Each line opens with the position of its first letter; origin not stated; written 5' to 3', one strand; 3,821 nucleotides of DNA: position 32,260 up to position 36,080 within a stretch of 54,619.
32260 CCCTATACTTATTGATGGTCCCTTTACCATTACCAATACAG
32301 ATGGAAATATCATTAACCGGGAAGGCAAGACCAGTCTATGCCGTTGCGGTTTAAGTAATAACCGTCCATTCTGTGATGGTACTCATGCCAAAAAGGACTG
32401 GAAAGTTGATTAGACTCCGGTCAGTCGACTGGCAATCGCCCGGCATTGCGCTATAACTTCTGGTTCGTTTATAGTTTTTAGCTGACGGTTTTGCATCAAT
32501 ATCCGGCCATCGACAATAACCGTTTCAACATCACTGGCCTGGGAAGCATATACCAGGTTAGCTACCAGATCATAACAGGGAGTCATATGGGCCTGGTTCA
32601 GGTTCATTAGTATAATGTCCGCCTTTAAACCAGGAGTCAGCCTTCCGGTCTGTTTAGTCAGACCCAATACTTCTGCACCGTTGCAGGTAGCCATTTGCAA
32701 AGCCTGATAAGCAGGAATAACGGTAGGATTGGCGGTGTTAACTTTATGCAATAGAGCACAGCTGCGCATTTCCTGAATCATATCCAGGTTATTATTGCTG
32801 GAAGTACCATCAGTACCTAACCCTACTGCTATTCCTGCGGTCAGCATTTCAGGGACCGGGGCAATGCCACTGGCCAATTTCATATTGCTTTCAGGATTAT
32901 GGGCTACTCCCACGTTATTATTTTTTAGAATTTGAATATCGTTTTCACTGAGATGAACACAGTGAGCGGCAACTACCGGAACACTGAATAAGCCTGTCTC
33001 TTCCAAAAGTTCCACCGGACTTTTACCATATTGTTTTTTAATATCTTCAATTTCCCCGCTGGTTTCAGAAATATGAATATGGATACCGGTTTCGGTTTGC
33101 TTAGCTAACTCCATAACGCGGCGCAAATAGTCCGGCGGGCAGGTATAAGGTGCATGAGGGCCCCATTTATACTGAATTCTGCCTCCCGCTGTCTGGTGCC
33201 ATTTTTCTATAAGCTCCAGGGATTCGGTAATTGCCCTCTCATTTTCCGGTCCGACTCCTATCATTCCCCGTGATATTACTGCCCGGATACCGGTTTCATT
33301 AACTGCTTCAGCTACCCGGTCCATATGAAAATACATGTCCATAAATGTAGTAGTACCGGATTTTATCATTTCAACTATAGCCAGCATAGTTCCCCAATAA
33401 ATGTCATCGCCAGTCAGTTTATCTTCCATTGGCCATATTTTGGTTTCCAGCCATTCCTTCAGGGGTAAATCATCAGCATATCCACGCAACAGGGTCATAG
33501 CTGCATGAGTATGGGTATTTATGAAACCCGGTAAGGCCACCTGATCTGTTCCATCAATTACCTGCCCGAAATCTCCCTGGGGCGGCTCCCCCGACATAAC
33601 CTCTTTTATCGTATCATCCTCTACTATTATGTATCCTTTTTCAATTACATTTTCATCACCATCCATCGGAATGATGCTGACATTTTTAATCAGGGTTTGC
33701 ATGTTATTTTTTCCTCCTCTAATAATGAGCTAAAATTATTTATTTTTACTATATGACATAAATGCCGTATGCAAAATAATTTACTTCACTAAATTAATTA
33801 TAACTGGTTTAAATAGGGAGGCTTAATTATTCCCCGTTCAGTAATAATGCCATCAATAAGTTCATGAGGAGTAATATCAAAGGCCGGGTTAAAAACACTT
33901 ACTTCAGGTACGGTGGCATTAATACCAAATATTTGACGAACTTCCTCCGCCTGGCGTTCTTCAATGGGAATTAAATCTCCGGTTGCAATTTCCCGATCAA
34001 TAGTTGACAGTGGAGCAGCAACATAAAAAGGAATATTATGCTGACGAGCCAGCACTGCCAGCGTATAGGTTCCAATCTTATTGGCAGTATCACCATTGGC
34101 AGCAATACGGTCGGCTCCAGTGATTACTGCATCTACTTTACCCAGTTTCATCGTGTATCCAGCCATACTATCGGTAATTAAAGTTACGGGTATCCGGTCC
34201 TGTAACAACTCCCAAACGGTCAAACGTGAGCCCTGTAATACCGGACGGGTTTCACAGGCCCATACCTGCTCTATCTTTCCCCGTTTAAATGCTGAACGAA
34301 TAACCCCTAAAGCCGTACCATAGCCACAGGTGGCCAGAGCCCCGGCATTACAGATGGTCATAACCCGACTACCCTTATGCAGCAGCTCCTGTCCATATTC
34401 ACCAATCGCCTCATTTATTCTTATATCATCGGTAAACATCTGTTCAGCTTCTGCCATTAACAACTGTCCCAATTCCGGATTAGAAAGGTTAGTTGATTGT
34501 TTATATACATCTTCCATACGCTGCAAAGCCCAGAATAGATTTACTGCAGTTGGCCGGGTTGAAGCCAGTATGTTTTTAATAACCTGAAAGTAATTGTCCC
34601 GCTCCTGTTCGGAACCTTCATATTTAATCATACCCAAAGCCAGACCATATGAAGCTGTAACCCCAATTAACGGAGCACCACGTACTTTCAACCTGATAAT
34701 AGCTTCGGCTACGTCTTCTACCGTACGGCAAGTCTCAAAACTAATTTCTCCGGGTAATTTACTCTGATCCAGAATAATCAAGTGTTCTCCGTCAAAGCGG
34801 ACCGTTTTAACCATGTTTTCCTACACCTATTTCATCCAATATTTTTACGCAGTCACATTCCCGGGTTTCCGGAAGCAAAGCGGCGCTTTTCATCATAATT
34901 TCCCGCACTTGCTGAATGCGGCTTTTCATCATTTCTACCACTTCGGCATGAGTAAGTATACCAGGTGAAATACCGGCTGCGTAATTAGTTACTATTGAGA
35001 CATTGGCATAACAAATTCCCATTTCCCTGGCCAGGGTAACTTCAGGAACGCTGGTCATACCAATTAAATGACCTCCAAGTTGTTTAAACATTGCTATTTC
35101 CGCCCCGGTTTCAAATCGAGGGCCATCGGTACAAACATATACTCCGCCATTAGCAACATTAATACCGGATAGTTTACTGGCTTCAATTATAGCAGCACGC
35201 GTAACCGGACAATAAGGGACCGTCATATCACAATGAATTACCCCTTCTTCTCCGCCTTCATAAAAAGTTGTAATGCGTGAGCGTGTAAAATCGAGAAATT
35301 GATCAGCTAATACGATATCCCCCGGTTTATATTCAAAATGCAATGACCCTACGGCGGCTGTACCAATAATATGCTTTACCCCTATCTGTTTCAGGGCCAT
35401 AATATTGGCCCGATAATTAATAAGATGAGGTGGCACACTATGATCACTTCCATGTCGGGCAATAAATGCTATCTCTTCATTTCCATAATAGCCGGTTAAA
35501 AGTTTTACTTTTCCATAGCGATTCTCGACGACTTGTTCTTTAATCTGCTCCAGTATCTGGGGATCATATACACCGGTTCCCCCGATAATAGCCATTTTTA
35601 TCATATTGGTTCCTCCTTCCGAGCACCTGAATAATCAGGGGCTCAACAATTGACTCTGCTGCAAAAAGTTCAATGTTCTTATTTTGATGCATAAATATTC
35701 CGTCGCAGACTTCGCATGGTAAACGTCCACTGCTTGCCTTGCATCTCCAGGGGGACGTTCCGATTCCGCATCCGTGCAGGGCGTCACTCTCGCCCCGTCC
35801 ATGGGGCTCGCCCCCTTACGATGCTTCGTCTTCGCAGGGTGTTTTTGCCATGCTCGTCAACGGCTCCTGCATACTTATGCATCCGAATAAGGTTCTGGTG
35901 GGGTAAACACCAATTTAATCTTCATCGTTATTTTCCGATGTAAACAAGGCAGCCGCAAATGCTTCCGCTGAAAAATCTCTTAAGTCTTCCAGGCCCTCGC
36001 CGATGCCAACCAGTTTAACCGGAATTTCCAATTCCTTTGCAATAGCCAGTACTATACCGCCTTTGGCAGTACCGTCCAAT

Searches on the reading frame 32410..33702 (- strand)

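Call 14: search_protein_families(library=pfam, proteins=[window:32410-33702:-])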
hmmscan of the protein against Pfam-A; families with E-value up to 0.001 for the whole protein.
window:32410-33702:- (430 aa): 2 families
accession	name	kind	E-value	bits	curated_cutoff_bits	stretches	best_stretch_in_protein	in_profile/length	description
PF01979.26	Amidohydro_1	-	1.2e-88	298.1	25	1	56-401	2-344/345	Amidohydrolase family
PF07969.17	Amidohydro_3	-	1.4e-20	74.7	29.7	1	185-402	251-471/472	Amidohydrolase family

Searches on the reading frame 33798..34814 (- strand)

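Call 14: search_protein_families(library=pfam, proteins=[window:33798-34814:-])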
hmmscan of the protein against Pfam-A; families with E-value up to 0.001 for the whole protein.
window:33798-34814:- (338 aa): 1 family
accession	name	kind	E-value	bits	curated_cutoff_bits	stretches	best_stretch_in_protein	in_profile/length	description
PF01008.23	IF-2B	-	4.3e-89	298.9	22.4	1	43-332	1-280/280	Initiation factor 2 subunit family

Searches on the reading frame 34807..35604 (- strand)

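Call 14: search_protein_families(library=pfam, proteins=[window:34807-35604:-])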
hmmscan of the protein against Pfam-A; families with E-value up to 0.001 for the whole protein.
window:34807-35604:- (265 aa): 1 family
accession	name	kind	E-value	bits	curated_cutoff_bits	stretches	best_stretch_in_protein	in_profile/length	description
PF01048.26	PNP_UDP_1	-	3.3e-48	164.5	25.1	1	3-237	1-228/233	Phosphorylase superfamily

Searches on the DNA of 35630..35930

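Call 73: search_rna_families(source=window, start=35630, end=35930, threshold=evalue, max_evalue=10, show_alignments=1)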
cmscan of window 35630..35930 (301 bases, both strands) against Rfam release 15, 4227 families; matches with E-value up to 10: 2.
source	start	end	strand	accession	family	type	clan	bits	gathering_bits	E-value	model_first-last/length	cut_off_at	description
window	35707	35860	-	RF01731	TwoAYGGAY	Cis-reg;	CL00106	24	43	0.14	1-168/168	no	TwoAYGGAY RNA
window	35889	35926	-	RF02273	FsrA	Gene;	-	10.8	80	9.1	41-83/83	no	FsrA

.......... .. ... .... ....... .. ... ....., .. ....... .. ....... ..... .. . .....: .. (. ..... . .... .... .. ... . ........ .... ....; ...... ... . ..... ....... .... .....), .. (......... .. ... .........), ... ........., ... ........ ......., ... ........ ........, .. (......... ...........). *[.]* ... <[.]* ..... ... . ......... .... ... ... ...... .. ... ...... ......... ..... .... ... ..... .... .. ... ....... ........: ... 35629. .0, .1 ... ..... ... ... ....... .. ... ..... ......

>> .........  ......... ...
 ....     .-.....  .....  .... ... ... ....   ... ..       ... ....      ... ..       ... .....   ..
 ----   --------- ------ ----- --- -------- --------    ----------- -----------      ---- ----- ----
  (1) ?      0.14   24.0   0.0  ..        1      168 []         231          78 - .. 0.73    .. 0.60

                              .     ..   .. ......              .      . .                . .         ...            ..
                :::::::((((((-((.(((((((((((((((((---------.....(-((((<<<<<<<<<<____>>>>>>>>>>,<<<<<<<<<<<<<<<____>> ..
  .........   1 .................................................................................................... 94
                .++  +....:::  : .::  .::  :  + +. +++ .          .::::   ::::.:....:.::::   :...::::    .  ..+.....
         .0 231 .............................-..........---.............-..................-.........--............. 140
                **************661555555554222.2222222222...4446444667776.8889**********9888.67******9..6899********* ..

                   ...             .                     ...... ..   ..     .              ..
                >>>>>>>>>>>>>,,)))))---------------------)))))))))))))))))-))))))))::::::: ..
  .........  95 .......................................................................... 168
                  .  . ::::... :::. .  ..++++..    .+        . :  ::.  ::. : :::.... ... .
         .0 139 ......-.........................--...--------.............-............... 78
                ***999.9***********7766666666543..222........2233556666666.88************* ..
